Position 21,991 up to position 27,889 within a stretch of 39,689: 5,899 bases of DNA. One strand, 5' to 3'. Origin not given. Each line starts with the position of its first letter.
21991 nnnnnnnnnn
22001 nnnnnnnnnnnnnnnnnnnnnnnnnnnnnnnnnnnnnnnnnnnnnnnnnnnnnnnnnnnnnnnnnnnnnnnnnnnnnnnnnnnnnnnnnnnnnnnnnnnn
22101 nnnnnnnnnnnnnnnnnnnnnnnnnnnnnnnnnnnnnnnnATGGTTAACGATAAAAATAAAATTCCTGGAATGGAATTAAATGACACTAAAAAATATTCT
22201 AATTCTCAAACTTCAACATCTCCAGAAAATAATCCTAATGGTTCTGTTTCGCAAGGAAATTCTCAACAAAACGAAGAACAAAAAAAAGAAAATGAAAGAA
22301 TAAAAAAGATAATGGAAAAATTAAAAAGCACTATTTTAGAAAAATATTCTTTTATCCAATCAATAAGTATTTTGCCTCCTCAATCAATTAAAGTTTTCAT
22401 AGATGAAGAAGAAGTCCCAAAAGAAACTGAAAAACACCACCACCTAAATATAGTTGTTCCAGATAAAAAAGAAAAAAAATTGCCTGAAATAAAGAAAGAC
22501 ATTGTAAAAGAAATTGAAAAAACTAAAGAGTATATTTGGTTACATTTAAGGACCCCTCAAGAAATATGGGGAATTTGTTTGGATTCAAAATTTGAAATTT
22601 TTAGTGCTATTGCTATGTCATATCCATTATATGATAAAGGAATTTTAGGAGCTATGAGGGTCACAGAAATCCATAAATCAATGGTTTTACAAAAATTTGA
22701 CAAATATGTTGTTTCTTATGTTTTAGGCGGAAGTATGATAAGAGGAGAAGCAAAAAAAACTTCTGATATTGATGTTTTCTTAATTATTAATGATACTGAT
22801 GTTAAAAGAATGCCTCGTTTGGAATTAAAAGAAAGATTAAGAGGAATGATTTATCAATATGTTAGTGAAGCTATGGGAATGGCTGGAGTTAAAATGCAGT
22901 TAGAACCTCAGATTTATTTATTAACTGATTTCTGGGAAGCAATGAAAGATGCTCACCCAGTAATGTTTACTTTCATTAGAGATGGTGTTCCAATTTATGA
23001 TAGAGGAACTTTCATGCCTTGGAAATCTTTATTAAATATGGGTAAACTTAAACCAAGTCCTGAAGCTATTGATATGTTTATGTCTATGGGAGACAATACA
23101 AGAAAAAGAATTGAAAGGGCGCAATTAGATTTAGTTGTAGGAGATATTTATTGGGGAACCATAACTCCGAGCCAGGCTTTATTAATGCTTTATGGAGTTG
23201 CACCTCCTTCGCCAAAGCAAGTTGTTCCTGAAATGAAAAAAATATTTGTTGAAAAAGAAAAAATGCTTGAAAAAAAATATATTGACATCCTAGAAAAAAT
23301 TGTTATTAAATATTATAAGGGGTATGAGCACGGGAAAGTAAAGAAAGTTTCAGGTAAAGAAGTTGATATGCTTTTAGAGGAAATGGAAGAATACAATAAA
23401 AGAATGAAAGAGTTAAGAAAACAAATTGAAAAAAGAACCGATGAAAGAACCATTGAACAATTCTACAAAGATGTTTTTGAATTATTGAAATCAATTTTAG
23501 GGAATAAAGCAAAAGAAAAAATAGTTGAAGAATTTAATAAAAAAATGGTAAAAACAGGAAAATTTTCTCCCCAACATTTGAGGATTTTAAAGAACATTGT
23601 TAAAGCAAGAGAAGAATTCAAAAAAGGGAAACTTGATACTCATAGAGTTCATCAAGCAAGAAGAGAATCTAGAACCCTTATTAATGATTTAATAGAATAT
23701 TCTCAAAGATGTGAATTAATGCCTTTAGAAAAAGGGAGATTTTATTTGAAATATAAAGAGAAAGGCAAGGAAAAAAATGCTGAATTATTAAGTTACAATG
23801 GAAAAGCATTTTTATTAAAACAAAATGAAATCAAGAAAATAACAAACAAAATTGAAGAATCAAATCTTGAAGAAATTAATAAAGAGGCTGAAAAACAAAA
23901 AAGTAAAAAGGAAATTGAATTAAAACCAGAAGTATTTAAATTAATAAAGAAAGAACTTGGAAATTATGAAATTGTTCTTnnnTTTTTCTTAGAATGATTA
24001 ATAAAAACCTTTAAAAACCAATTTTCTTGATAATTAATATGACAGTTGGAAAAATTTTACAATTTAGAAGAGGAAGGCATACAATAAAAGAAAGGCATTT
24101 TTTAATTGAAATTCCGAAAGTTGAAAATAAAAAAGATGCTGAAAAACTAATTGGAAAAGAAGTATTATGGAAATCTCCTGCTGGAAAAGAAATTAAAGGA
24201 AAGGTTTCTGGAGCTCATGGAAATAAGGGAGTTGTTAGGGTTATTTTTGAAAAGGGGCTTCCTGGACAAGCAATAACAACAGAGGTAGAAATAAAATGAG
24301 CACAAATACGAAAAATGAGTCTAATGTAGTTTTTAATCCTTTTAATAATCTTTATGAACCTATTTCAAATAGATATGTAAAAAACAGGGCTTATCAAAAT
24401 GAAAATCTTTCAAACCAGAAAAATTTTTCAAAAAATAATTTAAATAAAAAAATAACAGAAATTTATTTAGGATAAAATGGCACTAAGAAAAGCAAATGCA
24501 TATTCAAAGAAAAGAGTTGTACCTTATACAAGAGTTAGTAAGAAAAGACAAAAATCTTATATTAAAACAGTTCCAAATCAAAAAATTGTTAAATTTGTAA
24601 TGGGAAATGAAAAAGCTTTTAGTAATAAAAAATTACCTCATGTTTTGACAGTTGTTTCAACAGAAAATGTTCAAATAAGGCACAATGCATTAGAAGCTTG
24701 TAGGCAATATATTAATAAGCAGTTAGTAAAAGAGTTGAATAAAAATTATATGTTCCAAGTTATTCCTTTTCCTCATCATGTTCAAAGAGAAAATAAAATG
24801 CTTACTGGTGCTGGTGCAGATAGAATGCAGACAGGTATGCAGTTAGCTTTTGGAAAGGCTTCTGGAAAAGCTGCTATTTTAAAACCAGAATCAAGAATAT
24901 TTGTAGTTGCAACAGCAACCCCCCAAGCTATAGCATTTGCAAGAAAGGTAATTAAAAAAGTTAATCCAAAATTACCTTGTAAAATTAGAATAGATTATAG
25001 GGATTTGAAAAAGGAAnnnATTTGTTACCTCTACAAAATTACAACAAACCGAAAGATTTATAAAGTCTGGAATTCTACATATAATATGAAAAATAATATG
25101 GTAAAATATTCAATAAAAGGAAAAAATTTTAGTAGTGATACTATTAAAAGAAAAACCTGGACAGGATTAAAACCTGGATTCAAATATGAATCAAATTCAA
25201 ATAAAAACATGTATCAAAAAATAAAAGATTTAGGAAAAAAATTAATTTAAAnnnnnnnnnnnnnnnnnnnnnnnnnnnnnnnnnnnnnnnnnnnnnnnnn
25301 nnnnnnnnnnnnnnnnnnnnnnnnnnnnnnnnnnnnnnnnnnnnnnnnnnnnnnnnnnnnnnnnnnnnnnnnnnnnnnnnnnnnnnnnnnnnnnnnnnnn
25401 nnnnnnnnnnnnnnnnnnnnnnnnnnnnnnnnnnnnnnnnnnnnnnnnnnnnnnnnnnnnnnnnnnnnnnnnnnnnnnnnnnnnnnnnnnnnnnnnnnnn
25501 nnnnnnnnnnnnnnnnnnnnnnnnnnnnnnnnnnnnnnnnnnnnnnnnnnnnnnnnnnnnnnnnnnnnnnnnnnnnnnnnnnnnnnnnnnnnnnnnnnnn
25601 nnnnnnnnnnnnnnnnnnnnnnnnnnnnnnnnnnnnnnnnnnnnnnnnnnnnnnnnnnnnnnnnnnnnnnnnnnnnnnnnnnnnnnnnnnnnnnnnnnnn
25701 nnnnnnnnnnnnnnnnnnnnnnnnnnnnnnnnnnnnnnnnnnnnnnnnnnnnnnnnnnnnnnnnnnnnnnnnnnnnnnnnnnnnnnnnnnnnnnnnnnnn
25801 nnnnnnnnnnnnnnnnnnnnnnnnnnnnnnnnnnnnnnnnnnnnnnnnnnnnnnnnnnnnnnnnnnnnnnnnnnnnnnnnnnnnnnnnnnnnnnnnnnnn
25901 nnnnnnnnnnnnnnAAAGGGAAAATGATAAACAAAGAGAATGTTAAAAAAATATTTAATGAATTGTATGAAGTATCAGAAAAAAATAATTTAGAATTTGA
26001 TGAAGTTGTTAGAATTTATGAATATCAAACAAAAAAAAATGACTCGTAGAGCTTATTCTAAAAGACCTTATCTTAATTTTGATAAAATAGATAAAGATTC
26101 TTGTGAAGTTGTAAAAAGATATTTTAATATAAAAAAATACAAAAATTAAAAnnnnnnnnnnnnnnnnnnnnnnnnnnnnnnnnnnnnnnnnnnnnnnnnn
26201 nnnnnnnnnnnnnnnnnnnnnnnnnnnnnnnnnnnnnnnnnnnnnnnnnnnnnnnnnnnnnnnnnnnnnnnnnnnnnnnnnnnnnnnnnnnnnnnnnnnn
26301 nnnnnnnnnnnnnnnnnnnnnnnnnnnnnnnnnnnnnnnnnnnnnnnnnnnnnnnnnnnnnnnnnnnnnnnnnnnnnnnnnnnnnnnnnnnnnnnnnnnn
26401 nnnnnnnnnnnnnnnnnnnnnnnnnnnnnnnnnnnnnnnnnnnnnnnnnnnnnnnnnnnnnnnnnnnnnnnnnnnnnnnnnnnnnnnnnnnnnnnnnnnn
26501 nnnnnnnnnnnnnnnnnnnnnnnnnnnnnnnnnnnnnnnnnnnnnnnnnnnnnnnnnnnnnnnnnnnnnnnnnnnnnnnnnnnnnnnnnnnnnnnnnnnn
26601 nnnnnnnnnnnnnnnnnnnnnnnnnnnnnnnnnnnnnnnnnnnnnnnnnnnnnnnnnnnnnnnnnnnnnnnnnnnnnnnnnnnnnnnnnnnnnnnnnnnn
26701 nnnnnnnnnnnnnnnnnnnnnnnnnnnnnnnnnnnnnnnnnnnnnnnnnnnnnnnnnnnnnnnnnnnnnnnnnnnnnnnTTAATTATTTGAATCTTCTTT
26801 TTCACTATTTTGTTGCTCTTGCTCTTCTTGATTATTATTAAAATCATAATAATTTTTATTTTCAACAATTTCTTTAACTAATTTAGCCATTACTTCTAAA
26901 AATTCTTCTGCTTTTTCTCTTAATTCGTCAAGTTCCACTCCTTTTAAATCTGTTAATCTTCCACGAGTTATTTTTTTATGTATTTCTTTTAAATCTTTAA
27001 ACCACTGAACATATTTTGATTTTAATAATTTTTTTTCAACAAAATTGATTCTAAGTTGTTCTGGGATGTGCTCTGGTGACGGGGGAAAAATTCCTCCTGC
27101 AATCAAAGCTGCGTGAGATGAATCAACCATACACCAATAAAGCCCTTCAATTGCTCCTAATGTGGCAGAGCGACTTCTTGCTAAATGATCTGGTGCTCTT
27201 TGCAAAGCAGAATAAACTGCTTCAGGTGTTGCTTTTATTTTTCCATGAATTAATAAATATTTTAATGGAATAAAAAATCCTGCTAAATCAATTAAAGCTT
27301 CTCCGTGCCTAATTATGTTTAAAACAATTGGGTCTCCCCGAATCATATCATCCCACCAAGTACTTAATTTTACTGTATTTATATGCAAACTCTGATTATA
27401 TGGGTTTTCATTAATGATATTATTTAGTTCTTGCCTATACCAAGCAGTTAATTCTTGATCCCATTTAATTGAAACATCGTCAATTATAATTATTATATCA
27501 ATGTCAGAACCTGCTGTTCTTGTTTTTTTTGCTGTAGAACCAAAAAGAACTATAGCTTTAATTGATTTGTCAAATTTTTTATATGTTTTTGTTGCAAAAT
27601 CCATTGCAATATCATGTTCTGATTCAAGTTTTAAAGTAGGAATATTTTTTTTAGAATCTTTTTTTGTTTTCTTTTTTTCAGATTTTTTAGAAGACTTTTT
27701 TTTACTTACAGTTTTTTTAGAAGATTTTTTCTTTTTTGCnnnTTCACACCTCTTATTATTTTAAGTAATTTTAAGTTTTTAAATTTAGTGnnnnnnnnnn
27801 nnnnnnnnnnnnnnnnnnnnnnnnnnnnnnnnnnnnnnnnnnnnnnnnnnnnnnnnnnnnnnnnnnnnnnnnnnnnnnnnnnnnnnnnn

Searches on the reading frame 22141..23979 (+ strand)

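Call 42: search_protein_families(library=pfam, proteins=[window:22141-23979:+], max_evalue=0.0001)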
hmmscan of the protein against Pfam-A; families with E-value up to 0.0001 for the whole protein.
window:22141-23979:+ (613 aa): 1 family
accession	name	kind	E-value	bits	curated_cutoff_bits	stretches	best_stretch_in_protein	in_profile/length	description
PF01909.29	NTP_transf_2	-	3.4e-06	27.8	21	1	184-226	10-47/93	Nucleotidyltransferase domain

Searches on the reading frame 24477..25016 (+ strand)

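Call 42: search_protein_families(library=pfam, proteins=[window:24477-25016:+], max_evalue=0.0001)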
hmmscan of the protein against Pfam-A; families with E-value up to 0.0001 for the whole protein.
window:24477-25016:+ (180 aa): 1 family
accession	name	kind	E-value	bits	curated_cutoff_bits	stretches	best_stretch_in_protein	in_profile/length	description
PF00252.24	Ribosomal_L16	-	7.2e-24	84.7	27.9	1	21-172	6-131/132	Ribosomal protein L16p/L10e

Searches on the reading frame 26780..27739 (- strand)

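Call 42: search_protein_families(library=pfam, proteins=[window:26780-27739:-], max_evalue=0.0001)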
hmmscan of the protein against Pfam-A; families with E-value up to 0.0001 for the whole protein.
window:26780-27739:- (319 aa): 2 families
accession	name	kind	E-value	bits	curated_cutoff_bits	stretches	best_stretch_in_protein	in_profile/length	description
PF18765.7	Polbeta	-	4.8e-09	36.7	26.9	1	55-99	8-51/93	Polymerase beta, Nucleotidyltransferase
PF01909.29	NTP_transf_2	-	1.1e-07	32.6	21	1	56-106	11-62/93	Nucleotidyltransferase domain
